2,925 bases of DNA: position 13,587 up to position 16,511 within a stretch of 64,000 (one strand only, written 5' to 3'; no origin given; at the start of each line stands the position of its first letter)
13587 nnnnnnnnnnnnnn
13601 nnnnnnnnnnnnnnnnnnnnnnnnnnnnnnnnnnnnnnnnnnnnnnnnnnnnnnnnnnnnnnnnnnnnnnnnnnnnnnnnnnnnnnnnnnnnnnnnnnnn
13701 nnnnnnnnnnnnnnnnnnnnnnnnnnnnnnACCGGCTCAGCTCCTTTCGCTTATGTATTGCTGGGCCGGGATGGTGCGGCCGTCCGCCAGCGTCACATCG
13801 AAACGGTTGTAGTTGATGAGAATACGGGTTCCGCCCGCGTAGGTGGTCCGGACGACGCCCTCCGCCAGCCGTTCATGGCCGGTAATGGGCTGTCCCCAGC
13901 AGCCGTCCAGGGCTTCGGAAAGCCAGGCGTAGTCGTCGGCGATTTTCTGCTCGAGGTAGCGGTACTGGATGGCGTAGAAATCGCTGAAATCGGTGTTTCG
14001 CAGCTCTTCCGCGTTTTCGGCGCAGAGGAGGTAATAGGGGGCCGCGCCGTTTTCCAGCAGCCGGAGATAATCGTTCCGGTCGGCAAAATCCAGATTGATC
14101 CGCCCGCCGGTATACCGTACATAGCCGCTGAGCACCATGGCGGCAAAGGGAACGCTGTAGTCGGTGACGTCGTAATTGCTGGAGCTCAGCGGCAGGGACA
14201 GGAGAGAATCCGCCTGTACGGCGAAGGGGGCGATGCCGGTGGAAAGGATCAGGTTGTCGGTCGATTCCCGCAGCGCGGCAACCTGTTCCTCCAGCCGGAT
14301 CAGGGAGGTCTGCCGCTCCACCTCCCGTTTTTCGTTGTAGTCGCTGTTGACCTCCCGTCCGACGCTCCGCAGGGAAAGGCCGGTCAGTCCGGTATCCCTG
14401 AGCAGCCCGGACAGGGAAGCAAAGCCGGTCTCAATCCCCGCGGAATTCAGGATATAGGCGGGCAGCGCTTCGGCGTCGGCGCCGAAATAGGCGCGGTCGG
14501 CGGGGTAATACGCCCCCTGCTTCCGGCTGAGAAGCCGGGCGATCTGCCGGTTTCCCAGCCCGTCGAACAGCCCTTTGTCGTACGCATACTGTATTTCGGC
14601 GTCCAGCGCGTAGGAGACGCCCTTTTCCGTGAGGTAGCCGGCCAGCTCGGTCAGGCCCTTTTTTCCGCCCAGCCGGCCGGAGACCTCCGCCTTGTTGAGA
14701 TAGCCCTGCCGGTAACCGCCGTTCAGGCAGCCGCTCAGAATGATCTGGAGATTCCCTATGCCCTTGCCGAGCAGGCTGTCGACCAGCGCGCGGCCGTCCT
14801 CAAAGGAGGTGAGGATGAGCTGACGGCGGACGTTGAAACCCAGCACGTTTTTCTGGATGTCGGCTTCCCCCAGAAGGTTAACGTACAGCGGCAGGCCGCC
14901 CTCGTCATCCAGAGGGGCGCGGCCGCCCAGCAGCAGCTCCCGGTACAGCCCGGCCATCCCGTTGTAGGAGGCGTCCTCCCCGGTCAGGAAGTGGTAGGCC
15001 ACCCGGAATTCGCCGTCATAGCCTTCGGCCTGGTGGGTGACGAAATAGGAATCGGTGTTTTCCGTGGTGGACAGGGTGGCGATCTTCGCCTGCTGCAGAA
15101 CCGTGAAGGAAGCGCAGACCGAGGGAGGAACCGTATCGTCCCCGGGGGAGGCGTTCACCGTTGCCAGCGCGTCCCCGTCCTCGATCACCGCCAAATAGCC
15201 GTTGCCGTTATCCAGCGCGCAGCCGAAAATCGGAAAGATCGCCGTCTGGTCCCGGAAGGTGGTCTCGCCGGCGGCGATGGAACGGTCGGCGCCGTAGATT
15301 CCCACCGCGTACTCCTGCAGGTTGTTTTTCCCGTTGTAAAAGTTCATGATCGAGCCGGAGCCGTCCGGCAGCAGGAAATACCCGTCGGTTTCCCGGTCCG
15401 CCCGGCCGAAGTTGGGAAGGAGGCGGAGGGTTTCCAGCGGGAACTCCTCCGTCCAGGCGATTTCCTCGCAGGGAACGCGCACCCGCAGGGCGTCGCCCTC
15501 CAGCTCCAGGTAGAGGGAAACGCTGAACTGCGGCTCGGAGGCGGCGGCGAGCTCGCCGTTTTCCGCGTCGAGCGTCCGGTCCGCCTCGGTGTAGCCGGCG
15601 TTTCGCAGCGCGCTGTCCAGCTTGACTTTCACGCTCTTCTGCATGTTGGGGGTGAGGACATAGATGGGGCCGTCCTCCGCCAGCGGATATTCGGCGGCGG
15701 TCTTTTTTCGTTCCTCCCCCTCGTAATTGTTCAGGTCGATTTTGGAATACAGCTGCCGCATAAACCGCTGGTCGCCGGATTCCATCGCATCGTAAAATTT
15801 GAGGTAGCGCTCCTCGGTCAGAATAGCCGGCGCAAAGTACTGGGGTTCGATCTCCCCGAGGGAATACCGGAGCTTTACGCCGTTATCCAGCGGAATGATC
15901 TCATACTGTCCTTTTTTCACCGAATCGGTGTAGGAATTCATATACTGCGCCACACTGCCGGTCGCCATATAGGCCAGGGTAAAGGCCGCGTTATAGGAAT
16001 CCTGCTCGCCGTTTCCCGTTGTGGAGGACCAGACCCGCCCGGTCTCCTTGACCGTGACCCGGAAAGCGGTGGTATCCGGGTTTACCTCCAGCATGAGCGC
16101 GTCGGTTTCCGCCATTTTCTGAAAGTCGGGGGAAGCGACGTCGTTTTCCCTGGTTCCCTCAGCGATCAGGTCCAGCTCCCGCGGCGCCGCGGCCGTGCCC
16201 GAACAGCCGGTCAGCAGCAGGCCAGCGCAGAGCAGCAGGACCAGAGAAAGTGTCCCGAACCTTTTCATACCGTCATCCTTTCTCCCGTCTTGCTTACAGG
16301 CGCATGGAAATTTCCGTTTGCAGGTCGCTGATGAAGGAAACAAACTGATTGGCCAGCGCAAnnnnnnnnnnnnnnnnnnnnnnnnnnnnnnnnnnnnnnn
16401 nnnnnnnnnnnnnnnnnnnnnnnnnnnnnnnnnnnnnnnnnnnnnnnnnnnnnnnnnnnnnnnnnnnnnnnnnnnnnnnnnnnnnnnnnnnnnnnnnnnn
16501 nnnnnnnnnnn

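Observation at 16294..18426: NHL beta-propeller + Yip1 membrane fusion placed inside an ABC importer operon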

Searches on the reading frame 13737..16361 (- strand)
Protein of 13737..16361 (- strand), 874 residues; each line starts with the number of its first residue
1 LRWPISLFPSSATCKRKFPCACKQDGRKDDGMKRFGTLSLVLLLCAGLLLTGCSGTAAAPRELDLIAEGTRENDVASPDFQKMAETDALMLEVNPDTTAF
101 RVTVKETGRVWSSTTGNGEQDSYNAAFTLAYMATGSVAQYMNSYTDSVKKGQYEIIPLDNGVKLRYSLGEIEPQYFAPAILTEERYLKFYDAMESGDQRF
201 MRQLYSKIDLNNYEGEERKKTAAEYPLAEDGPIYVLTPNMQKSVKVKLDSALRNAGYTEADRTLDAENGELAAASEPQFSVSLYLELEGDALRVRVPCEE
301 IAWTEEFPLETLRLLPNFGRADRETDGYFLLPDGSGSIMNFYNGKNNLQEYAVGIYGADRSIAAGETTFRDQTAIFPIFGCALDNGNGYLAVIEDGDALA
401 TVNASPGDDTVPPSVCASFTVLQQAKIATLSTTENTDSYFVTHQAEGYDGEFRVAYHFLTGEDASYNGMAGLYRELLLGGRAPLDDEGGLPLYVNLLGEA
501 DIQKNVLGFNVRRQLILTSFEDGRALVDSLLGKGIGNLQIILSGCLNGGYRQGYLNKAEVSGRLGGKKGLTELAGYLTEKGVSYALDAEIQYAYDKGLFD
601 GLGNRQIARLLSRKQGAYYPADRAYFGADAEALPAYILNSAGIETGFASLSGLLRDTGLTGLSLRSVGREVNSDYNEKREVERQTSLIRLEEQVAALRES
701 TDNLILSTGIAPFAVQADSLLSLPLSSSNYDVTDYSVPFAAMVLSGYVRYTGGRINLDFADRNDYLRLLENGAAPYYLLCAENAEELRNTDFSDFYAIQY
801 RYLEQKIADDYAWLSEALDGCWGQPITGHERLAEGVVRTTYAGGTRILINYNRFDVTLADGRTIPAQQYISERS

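Call 6: search_protein_families(library=pfam, proteins=[window:13737-16361:-], max_evalue=0.01)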
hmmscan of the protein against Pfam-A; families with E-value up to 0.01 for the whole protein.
window:13737-16361:- (874 aa): 1 family
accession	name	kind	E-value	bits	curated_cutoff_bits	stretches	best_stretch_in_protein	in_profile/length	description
PF18952.6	DUF5696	-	4.6e-150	501.5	25.6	1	265-869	7-612/612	Family of unknown function (DUF5696)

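Call 19: search_protein_families(library=ncbifam, proteins=[window:13737-16361:-], max_evalue=0.01)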
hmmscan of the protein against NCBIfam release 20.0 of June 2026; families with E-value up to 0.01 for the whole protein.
window:13737-16361:- (874 aa): 0 families

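Call 25: find_homologous_proteins(query=window:13737-16268:-)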
Query window:13737-16268:- (843 aa): 123 proteins with E <= 0.001 among 8000 candidates; the best 120 are listed.
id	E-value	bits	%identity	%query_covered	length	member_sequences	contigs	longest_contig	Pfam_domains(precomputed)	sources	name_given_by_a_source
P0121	0.0e+0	1710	90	100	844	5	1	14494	PF18952.7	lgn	-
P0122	0.0e+0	1119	60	100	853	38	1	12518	PF18952.7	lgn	-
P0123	0.0e+0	1114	60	100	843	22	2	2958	PF18952.7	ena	-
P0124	0.0e+0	1102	59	100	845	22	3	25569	PF18952.7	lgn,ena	-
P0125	3.2e-221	755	46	92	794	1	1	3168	PF18952.7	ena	-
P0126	1.0e-199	684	43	97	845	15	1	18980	PF18952.7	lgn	-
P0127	1.1e-191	657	42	99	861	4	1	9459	PF18952.7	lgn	-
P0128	5.4e-191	655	42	97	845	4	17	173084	PF18952.7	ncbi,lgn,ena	-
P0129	2.6e-190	653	40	100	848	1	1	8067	PF18952.7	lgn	-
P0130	3.2e-148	514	36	99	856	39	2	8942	PF18952.7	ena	-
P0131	4.3e-145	503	35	99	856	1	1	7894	PF18952.7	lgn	-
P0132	2.0e-141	491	48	60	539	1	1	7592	PF18952.7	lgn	-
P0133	6.2e-136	473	35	98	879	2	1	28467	PF18952.7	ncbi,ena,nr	ncbi:MAG: hypothetical protein BGN88_05715 [Clostridiales bacterium 43-6]|nr:MAG: hypothetical prote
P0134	8.7e-136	472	34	99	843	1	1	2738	PF18952.7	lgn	-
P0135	1.2e-135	472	33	99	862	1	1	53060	PF18952.7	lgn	-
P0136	1.3e-134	469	34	96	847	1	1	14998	PF18952.7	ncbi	-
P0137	3.6e-134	467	35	99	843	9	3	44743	PF18952.7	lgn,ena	-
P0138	4.3e-134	467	35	98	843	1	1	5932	PF18952.7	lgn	-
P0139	4.9e-134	467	33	100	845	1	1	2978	PF18952.7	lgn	-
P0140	8.9e-133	463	34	99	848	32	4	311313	PF18952.7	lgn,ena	-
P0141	2.6e-130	454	32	100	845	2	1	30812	PF18952.7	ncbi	-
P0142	6.3e-130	453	33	97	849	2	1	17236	PF18952.7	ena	-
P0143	3.8e-127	444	33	99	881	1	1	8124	PF18952.7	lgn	-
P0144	1.6e-126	442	32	97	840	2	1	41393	PF18952.7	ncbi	-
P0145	5.0e-124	434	31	100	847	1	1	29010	PF18952.7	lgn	-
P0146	1.0e-114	403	32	95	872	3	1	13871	PF18952.7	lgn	-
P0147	5.2e-112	394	31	99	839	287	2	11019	PF18952.7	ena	-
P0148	6.4e-112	394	31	100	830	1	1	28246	PF18952.7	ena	-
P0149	2.0e-111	392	30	99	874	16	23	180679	PF18952.7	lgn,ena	-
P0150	3.5e-110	388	31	99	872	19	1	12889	PF18952.7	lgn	-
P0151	3.7e-107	378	28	97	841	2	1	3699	PF18952.7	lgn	-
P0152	6.0e-103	364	29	100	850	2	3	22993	PF18952.7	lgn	-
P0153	6.3e-103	364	29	99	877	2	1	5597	PF18952.7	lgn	-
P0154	8.2e-103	363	28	97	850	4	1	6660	PF18952.7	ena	-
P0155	8.5e-102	360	28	97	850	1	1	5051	PF18952.7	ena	-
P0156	5.1e-101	357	30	100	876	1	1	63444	PF18952.7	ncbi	-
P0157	4.0e-99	351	28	97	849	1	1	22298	PF18952.7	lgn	-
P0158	5.0e-98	348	29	99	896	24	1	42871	PF18952.7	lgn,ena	-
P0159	2.1e-97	346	30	99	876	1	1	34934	PF18952.7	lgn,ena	-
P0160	6.5e-97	344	29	93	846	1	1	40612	PF18952.7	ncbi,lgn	-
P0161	3.1e-93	332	32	54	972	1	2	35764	PF18952.7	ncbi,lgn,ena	-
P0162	1.5e-92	329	32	92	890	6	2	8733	PF18952.7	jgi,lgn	-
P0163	2.2e-92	329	28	99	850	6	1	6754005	PF18952.7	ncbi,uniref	ncbi:DUF5696 domain-containing protein [Paenibacillus glycanilyticus]|uniref:DUF5696 domain-containi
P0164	1.3e-91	326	29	100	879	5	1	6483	PF18952.7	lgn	-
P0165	1.6e-90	323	29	99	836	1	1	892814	PF18952.7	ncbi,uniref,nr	ncbi:DUF5696 domain-containing protein [Caldibacillus lycopersici]|uniref:DUF5696 domain-containing 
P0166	2.0e-90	322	29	99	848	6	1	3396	PF18952.7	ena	-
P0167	3.3e-90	322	29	99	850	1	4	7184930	PF18952.7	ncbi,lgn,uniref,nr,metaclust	ncbi:DUF5696 domain-containing protein [Paenibacillus sp. JDR-2]|uniref:DUF5696 domain-containing pr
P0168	9.9e-90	320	30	88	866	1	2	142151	PF18952.7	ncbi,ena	-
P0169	2.8e-89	319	30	93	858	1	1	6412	PF18952.7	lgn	-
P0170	4.9e-87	311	30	89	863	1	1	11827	PF18952.7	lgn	-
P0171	3.6e-85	305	36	58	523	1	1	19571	PF18952.7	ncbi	-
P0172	1.6e-84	303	27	94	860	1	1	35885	PF18952.7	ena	-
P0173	2.1e-84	303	29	98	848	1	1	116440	PF18952.7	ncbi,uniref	ncbi:DUF5696 domain-containing protein [Cohnella yongneupensis]|uniref:DUF5696 domain-containing pro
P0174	2.0e-83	299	28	99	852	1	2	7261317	PF18952.7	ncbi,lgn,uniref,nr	ncbi:hypothetical protein Back11_07970 [Paenibacillus baekrokdamisoli]|uniref:Uncharacterized protei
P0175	2.6e-83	299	28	94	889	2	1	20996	PF18952.7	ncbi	-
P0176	3.0e-82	295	28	94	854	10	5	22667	PF18952.7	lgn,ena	-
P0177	7.2e-82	294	30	99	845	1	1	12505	PF18952.7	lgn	-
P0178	2.2e-81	293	28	99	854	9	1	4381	PF18952.7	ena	-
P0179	3.4e-81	292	30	98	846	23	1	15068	PF18952.7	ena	-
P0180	8.0e-80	287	27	100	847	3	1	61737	PF18952.7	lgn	-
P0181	4.5e-78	282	28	95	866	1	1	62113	PF18952.7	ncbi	-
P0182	2.3e-77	279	28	92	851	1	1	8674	PF18952.7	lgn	-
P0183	1.5e-76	277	27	96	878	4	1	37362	PF18952.7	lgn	-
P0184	5.2e-72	262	28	91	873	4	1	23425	PF18952.7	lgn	-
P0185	8.7e-72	261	26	98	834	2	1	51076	PF18952.7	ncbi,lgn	-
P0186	9.9e-72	261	28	93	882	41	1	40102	PF18952.7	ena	-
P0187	5.3e-70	255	29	93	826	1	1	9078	PF18952.7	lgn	-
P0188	2.1e-69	253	28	100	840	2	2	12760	PF18952.7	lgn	-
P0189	1.4e-68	250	26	98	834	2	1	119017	PF18952.7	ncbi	-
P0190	6.0e-68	248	26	94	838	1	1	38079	PF18952.7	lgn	-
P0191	1.7e-67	247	29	94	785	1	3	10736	PF18952.7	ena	-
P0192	3.2e-67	246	27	99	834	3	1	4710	PF18952.7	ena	-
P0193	2.2e-64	236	30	70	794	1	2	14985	PF18952.7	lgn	-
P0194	3.8e-64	236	27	99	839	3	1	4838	PF18952.7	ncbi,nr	ncbi:MAG: hypothetical protein J6K98_02145 [Clostridia bacterium]|nr:hypothetical protein [Clostridi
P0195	5.8e-61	225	26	87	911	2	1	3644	PF18952.7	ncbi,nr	ncbi:MAG TPA: DUF5696 domain-containing protein, partial [Bacillota bacterium]|nr:DUF5696 domain-con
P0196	2.0e-58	217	25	90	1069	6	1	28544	PF18952.7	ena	-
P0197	2.3e-57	213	25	86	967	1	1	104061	PF18952.7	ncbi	-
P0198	7.8e-55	205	25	89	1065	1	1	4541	PF18952.7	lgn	-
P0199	1.3e-53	201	27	94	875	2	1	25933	PF18952.7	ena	-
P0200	1.3e-53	201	27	70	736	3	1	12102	PF18952.7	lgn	-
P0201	4.8e-53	199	26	53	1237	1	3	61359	PF18952.7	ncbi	-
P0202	1.3e-50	191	26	84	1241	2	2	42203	PF18952.7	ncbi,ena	-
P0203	1.4e-50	191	28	44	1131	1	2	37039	PF18952.7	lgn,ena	-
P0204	2.1e-50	190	25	83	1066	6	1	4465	PF18952.7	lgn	-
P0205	7.0e-49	185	26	100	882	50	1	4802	PF18952.7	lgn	-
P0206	1.0e-48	185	26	84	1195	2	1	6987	PF18952.7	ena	-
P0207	1.5e-48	184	25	84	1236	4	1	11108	PF18952.7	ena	-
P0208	6.6e-48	182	26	93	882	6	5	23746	PF18952.7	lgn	-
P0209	1.1e-47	181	24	88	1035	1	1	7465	PF18952.7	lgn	-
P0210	2.6e-47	180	27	82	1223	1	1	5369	PF18952.7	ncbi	-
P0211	5.3e-47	179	27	82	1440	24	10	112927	PF18952.7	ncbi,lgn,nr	ncbi:MAG TPA: hypothetical protein GX011_05265 [Clostridiales bacterium]|nr:hypothetical protein [Cl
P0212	1.0e-46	178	28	74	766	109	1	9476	PF18952.7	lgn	-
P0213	1.8e-46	177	26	83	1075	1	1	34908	PF18952.7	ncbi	-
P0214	2.3e-46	177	26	60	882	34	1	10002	PF18952.7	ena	-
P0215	9.3e-46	175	26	99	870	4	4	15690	PF18952.7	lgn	-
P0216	1.4e-45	174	25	95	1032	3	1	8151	PF18952.7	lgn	-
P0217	4.2e-44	169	26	93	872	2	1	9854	PF18952.7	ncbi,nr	ncbi:MAG: DUF5696 domain-containing protein [Clostridiales bacterium]|nr:DUF5696 domain-containing p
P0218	1.2e-41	161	25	84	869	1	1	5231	PF18952.7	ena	-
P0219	2.5e-41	160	27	71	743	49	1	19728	PF18952.7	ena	-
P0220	3.7e-40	156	25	94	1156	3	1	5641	PF18952.7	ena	-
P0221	5.8e-39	152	25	82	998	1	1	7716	PF18952.7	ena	-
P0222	8.0e-39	152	27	71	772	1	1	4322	PF18952.7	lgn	-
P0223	2.1e-38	150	28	53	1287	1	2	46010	PF18952.7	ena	-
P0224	3.0e-38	150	24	85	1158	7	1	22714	PF18952.7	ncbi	-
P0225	1.1e-37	148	25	82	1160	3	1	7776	PF18952.7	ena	-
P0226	5.4e-37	146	26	67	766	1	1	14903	PF18952.7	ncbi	-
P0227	7.3e-36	142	23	82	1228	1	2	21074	PF18952.7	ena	-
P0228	1.2e-35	141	24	82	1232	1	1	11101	PF18952.7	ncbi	-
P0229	9.3e-35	138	25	81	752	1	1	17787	PF18952.7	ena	-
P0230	1.8e-34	137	26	70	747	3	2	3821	PF18952.7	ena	-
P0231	2.4e-34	137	25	71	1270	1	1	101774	PF18952.7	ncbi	-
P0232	2.5e-34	137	24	82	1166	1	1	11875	PF18952.7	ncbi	-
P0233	3.6e-34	136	23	82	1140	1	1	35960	PF18952.7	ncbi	-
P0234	3.2e-33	133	24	53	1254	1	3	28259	PF18952.7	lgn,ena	-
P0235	6.3e-31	126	24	82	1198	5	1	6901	PF18952.7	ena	-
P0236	1.4e-30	124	24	71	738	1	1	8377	PF18952.7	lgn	-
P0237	7.2e-29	119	25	53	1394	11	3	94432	PF18952.7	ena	-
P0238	1.6e-28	118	22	71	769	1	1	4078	PF18952.7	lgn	-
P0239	2.7e-26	110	23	82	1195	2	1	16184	PF18952.7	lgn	-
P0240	1.3e-25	108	25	69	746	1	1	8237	PF18952.7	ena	-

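Call 26: find_encoding_contigs(protein=P0167, flank=10000, max_places=2)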
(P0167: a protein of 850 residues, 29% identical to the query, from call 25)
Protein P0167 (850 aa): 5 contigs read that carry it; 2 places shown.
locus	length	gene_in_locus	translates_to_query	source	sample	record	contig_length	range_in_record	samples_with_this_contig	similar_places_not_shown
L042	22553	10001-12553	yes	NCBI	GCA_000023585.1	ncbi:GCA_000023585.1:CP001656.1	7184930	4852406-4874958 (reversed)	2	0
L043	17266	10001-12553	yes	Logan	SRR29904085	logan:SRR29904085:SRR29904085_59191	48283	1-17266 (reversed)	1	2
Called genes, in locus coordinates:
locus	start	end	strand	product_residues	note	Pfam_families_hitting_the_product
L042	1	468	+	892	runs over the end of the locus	PF02018:CBM_4_9, PF00331:Glyco_hydro_10, PF06452:CBM9_1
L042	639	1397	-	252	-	PF00072:Response_reg, PF00165:HTH_AraC (faint), PF12833:HTH_18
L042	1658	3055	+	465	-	-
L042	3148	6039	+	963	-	PF01547:SBP_bac_1, PF13416:SBP_bac_8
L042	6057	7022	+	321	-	PF00528:BPD_transp_1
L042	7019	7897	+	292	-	PF00528:BPD_transp_1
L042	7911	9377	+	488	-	PF01436:NHL (faint), PF07719:TPR_2 (faint)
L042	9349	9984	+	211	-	PF04893:Yip1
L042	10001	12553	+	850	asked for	PF18952:DUF5696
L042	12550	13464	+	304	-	PF00528:BPD_transp_1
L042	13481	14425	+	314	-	PF00528:BPD_transp_1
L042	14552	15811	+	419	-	PF00331:Glyco_hydro_10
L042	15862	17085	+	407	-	PF13472:Lipase_GDSL_2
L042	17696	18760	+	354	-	PF07833:Cu_amine_oxidN1, PF13739:PdaC, PF11738:DUF3298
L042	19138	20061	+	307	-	PF01507:PAPS_reduct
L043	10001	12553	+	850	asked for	PF18952:DUF5696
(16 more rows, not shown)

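Call 45: predict_structure(alignment_id=A3)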
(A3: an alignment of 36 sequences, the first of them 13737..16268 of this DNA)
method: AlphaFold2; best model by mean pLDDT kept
length: 843 residues; sequences in the alignment: 36
mean_pLDDT: 87.8   pTM: 0.85
mean pLDDT of the five models: 87.8, 87.4, 86.5, 85.9, 85.7
residues with pLDDT >= 90: 498; 70-90: 278; 50-70: 49; < 50: 18
segments of 3 or more residues with pLDDT < 50: 21-29
pLDDT, mean of each block of 10 residues (from residue 1): 65 64 44 83 88 97 94 95 73 91 84 93 96 93 76 92 90 91 89 86 84 83 86 74 79 95 96 90 91 91 95 88 90 55 93 96 96 90 94 74 61 87 97 96 92 79 95 75 91 96 93 92 90 94 95 95 68 86 83 74 89 93 91 93 87 94 91 92 93 91 95 95 90 94 96 84 88 94 91 93 94 93 93 94 81
secondary structure, 60 per line:
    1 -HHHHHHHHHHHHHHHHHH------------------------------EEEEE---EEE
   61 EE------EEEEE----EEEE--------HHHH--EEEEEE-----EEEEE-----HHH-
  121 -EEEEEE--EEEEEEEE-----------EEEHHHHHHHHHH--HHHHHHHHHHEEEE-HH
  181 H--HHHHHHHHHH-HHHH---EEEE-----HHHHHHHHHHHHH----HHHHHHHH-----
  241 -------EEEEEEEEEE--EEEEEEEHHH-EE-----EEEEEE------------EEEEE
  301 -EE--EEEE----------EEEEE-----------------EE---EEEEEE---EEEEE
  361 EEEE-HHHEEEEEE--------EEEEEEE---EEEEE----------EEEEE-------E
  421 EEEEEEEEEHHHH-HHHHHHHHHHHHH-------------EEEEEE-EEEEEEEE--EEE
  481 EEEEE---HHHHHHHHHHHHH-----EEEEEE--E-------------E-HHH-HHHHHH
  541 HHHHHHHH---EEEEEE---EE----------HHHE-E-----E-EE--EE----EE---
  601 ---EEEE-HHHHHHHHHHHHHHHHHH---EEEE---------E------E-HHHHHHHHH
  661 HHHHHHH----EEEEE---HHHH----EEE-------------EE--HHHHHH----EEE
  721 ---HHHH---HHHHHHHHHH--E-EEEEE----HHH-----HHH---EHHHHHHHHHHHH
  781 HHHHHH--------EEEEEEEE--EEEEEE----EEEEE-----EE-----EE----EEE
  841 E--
elements in order (helices of 4 or more, strands of 3 or more residues): H2-19 E50-54 E58-62 E69-73 E78-81 H90-93 E96-101 E107-111 E122-127 E130-137 E149-151 H152-161 H164-173 E174-177 H184-193 H195-198 E202-205 H211-223 H228-235 E248-257 E260-266 E278-283 E296-300 E306-309 E320-324 E347-352 E356-364 E369-374 E383-389 E393-397 E408-412 E420-429 H430-433 H435-447 E461-466 E468-475 E478-485 H489-501 E507-512 H535-548 E552-557 E604-607 H609-626 E630-633 H652-667 E672-676 H680-683 E688-690 H708-713 E718-720 H724-727 H731-740 E745-749 H769-786 E795-802 E805-810 E815-819 E838-841

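Call 48: fold_search(model_id=the predicted structure, library=pdb)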
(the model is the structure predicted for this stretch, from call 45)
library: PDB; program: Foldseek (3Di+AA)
matches with E <= 10: 1191; with E <= 0.001: 371
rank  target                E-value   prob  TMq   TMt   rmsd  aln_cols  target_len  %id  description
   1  5opq_A                3.1e-30  1.00  0.55  0.68   7.4       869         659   13  A 3,6-anhydro-D-galactosidase produced by Zobellia galactanivorans. This is an exo-lytic enzyme that hydrolyzes termin (released 2017-11-29)
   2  5opq_D                3.0e-29  1.00  0.55  0.69   7.1       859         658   13  A 3,6-anhydro-D-galactosidase produced by Zobellia galactanivorans. This is an exo-lytic enzyme that hydrolyzes termin (released 2017-11-29)
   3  8rzk_A                6.9e-29  1.00  0.54  0.68   7.2       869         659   13  The Michaelis complex of ZgGH129 D486N from Zobellia galactanivorans with neo-b/k-oligo-carrageenan tetrasaccharide (b (released 2024-07-31)
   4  5wzn_A                1.7e-25  1.00  0.55  0.72   6.5       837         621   13  Alpha-N-acetylgalactosaminidase NagBb from Bifidobacterium bifidum - GalNAc complex (released 2017-06-07)
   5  5wzp_A                3.3e-25  1.00  0.54  0.73   7.1       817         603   12  Alpha-N-acetylgalactosaminidase NagBb from Bifidobacterium bifidum - ligand free (released 2017-06-07)
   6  5wzq_A                6.3e-25  1.00  0.54  0.72   6.6       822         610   12  Alpha-N-acetylgalactosaminidase NagBb from Bifidobacterium bifidum - quadruple mutant (released 2017-06-07)
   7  5wzq_B                1.6e-24  1.00  0.55  0.73   6.9       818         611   13  Alpha-N-acetylgalactosaminidase NagBb from Bifidobacterium bifidum - quadruple mutant (released 2017-06-07)
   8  5wzr_A                1.8e-24  1.00  0.55  0.71   6.9       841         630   13  Alpha-N-acetylgalactosaminidase NagBb from Bifidobacterium bifidum - Gal-NHAc-DNJ complex (released 2017-06-07)
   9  5wzp_B                4.4e-24  1.00  0.53  0.72   6.2       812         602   13  Alpha-N-acetylgalactosaminidase NagBb from Bifidobacterium bifidum - ligand free (released 2017-06-07)
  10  5wzr_B                6.7e-24  1.00  0.55  0.71   6.7       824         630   13  Alpha-N-acetylgalactosaminidase NagBb from Bifidobacterium bifidum - Gal-NHAc-DNJ complex (released 2017-06-07)
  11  5wzn_B                2.8e-23  1.00  0.55  0.72   6.3       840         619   13  Alpha-N-acetylgalactosaminidase NagBb from Bifidobacterium bifidum - GalNAc complex (released 2017-06-07)
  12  6qev_B                3.0e-15  1.00  0.41  0.28  10.2       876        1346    8  EngBF DARPin Fusion 4b B6 (released 2019-11-06)
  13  6qfk_A                5.7e-15  1.00  0.40  0.28  11.0       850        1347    8  EngBF DARPin Fusion 4b G10 (released 2019-11-06)
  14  6sh9_B                7.8e-15  1.00  0.39  0.27  11.5       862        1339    8  EngBF DARPin Fusion 4b D12 (released 2019-11-06)
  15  6qep                  1.0e-14  1.00  0.39  0.27  11.0       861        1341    8  EngBF DARPin Fusion 4b H14 (released 2019-11-06)
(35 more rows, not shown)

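Call 67: find_encoding_contigs(protein=P0211, flank=10000, max_places=1)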
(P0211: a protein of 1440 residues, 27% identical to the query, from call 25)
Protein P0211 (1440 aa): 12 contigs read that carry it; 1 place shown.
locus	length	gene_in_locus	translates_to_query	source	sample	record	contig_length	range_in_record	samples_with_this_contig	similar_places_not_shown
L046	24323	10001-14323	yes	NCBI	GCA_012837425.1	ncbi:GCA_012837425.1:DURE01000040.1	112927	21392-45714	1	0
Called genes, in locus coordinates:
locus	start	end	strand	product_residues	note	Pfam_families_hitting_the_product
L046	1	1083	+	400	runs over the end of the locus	PF00266:Aminotran_5, PF01041:DegT_DnrJ_EryC1 (weak)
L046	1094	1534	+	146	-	PF01592:NifU_N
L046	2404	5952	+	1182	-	PF01547:SBP_bac_1, PF13416:SBP_bac_8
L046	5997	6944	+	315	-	PF00528:BPD_transp_1 (weak)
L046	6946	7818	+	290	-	PF00528:BPD_transp_1 (weak)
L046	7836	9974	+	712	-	PF01436:NHL (faint), PF13432:TPR_16 (faint), PF04893:Yip1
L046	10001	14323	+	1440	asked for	PF18952:DUF5696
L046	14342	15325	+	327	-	PF00528:BPD_transp_1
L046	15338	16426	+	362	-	PF00528:BPD_transp_1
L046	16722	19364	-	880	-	PF01411:tRNA-synt_2c, PF07973:tRNA_SAD, PF02272:DHHA1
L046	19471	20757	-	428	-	PF00278:Orn_DAP_Arg_deC, PF02784:Orn_Arg_deC_N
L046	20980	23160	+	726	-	PF00753:Lactamase_B (weak)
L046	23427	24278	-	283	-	PF01869:BcrAD_BadFG (weak), PF03630:Fumble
